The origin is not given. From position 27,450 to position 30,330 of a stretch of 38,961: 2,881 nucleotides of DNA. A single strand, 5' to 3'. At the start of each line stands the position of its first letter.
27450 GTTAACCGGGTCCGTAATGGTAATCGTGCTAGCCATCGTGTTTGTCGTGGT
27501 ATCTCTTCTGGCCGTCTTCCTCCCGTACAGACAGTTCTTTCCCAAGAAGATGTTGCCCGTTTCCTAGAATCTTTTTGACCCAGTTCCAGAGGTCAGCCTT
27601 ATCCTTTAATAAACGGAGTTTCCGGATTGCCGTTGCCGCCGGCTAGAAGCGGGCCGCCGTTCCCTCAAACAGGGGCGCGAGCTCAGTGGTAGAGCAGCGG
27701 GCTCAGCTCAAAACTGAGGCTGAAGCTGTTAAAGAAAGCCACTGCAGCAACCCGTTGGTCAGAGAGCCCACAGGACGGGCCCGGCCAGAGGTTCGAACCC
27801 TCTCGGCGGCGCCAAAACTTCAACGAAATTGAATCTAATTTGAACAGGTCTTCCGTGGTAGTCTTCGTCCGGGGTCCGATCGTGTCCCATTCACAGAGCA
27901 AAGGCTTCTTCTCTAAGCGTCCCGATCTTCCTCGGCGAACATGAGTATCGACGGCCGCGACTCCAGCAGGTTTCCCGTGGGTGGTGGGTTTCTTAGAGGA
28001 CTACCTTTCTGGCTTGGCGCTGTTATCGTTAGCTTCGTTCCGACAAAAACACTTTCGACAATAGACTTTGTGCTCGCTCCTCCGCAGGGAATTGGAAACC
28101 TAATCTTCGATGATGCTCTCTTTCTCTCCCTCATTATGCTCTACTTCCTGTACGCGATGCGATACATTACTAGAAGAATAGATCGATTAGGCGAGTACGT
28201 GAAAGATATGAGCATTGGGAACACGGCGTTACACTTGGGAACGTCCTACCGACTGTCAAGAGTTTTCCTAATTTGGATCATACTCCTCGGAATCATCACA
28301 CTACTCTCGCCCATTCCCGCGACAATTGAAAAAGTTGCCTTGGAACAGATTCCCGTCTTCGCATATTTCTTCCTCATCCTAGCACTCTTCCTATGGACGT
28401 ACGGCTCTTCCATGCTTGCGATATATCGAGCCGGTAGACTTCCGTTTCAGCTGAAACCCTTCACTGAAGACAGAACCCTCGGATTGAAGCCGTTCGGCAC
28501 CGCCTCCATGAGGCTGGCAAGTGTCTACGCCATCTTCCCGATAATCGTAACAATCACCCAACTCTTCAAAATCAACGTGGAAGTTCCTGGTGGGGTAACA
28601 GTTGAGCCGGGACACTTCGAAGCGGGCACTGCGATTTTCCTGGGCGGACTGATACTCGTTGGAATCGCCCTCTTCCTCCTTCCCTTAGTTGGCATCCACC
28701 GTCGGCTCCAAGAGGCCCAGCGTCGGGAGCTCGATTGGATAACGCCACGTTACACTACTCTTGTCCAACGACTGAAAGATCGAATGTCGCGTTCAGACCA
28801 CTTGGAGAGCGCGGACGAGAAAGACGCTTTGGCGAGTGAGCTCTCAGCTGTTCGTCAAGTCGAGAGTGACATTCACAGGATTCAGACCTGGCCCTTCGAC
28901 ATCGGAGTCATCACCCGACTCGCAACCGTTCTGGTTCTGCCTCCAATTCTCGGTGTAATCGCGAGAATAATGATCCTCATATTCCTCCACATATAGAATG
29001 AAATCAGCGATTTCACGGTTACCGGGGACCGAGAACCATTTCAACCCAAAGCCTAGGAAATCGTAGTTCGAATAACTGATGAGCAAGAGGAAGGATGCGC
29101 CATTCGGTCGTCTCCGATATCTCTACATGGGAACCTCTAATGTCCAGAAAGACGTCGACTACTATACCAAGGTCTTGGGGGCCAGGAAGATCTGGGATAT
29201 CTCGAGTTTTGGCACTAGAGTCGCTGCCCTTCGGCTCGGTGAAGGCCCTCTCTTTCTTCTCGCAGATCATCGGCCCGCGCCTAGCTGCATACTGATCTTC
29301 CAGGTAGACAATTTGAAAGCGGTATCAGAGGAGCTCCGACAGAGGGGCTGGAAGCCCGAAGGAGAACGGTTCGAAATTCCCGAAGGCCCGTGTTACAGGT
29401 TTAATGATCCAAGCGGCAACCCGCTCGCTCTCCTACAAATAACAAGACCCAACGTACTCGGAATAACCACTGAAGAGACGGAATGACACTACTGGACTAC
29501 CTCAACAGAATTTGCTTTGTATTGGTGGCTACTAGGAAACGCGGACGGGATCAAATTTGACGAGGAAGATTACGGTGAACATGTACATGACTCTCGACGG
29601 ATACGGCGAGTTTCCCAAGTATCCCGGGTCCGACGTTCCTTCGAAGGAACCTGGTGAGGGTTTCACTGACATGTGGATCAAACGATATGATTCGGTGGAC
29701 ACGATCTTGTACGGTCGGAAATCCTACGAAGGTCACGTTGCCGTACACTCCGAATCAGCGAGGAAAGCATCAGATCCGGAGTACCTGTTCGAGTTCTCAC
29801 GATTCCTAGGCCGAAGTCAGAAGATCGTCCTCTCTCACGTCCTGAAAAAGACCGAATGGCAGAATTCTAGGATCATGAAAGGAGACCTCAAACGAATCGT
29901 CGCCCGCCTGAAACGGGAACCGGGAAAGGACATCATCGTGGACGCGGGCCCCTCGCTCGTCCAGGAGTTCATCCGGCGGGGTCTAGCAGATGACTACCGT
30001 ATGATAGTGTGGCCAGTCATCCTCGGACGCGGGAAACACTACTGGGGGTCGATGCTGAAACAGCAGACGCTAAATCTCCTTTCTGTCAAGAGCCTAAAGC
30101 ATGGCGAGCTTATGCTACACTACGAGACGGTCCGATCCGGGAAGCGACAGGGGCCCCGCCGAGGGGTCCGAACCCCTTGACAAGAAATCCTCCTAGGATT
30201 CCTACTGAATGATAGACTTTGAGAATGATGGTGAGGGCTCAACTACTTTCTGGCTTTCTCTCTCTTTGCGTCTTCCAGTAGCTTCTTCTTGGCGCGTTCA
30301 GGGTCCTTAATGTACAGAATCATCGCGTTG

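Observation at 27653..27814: tRNA-Asn(GUU) gene split by four BHB introns, with a 7-nt anticodon micro-exon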

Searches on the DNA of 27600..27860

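Call 17: search_rna_families(source=window, start=27600, end=27860, threshold=evalue, max_evalue=10, show_alignments=4)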
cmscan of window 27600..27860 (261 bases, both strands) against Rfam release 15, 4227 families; matches with E-value up to 10: 3.
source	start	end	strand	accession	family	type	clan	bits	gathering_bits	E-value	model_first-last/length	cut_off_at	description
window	27680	27803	+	RF00005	tRNA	Gene; tRNA;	CL00001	22.9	29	0.012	9-63/71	no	tRNA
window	27691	27729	+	RF03969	mir-622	Gene; miRNA;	-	16.2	86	0.68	1-72/72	no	mir-622 microRNA precursor family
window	27751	27810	+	RF01684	mascRNA-menRNA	Gene;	-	16.1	42.5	0.9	1-56/56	no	MALAT1-associated small cytoplasmic RNA/MEN beta RNA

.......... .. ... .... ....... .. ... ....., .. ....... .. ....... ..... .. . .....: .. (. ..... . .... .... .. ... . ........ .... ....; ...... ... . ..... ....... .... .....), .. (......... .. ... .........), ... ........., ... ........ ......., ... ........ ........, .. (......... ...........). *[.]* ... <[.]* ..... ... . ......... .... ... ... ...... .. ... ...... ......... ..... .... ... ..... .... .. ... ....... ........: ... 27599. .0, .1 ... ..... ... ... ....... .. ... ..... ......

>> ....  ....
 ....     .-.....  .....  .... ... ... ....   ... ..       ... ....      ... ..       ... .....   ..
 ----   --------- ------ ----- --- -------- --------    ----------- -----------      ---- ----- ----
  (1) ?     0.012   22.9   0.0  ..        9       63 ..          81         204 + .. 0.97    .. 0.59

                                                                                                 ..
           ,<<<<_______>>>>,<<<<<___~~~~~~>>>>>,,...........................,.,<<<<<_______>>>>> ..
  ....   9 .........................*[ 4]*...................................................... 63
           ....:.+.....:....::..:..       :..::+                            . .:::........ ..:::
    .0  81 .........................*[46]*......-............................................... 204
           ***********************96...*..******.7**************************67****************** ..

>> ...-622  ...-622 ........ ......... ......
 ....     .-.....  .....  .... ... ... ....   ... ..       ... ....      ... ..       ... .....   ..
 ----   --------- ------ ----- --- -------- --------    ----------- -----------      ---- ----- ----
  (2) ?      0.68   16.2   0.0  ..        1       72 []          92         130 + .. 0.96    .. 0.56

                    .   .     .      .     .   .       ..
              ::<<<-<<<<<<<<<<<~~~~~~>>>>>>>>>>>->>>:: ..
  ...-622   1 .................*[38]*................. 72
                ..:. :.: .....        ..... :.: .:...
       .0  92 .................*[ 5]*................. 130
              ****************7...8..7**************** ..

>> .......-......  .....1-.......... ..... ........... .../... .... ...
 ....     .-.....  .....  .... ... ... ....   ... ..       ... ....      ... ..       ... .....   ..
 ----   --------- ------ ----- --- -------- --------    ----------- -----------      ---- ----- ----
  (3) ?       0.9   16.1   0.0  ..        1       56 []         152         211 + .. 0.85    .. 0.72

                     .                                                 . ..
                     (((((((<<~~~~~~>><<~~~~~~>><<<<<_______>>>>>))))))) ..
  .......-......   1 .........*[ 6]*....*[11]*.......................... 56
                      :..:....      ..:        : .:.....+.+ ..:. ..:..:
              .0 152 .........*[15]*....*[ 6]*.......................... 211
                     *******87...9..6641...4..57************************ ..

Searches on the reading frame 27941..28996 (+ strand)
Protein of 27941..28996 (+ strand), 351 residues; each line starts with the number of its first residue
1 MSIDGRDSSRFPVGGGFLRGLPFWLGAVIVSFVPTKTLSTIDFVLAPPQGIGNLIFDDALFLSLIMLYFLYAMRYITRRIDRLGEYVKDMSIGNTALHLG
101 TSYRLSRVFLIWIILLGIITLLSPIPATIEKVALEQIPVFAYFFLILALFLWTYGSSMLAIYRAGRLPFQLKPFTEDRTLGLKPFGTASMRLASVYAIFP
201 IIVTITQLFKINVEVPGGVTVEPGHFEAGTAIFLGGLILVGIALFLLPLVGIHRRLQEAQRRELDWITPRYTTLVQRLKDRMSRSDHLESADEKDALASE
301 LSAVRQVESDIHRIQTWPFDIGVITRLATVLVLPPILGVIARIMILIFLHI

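Call 7: search_protein_families(library=pfam, proteins=[window:27941-28996:+])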
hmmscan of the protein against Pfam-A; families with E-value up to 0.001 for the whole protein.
window:27941-28996:+ (351 aa): 0 families

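Call 8: find_related_loci(query=window:27941-28996:+, collection=genome_contigs, flank=6000)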
Query window:27941-28996:+ (351 aa) in genome_contigs; peptide patterns used: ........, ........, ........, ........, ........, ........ (x = any residue, [..] = any of these).
147 stretches matched a pattern; 3 encode a relative of the query (tblastn E <= 1e-3); 3 distinct loci.
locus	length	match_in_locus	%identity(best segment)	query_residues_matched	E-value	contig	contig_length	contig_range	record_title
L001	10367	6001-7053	76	1-351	1e-170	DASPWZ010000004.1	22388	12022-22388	MAG TPA_asm: Candidatus Dormiibacterota bacterium isolate SMAG_U11554 k141_1203516, whole genome shotgun sequence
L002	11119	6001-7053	73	1-351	2e-165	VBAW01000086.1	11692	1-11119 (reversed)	MAG: Candidatus Bathyarchaeota archaeon isolate BA_2 14_0929_02_20cm_scaffold_4129, whole genome shotgun sequence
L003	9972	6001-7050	59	3-351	1e-131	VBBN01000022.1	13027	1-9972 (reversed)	MAG: Candidatus Bathyarchaeota archaeon isolate BA_19 14_1009_16_40cm_scaffold_11727, whole genome shotgun sequence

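Call 45: find_encoding_contigs(protein=window:27941-28996:+, flank=1000, max_places=4)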
Protein window:27941-28996:+ (351 aa): 19 contigs read that carry it; 4 places shown.
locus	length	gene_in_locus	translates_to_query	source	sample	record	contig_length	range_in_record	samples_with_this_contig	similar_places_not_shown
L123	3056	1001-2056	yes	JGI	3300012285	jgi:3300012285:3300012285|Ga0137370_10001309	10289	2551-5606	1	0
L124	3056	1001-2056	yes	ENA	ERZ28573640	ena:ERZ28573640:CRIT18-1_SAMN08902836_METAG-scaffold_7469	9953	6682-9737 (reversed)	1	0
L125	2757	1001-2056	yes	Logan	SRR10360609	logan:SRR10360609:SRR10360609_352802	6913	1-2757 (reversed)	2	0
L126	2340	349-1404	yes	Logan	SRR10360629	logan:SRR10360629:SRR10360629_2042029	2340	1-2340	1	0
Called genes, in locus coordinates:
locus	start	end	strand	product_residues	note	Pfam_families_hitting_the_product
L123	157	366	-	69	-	-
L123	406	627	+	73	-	-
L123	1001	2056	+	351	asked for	-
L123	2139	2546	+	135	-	PF00903:Glyoxalase (weak)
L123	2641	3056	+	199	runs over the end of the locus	PF01872:RibD_C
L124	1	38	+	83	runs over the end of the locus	?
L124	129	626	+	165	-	-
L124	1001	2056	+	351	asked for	-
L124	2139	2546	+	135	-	PF00903:Glyoxalase (weak)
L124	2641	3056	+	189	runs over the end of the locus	PF01872:RibD_C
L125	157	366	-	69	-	-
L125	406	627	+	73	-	-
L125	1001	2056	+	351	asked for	-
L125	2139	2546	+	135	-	PF00903:Glyoxalase (weak)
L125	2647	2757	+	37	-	?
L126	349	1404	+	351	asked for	-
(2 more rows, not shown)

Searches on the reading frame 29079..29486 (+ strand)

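Call 7: search_protein_families(library=pfam, proteins=[window:29079-29486:+])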
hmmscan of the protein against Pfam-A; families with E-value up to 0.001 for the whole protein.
window:29079-29486:+ (135 aa): 1 family
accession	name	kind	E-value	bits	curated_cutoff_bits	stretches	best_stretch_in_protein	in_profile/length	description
PF00903.31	Glyoxalase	-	1.5e-07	32.3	20.6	1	17-116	7-119/121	Glyoxalase/Bleomycin resistance protein/Dioxygenase superfamily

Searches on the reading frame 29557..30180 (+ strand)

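Call 7: search_protein_families(library=pfam, proteins=[window:29557-30180:+])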
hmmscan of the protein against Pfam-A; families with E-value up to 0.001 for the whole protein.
window:29557-30180:+ (207 aa): 1 family
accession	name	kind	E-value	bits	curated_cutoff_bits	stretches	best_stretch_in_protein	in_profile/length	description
PF01872.23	RibD_C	-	2.3e-16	60.6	24.1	1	3-180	1-191/197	RibD C-terminal domain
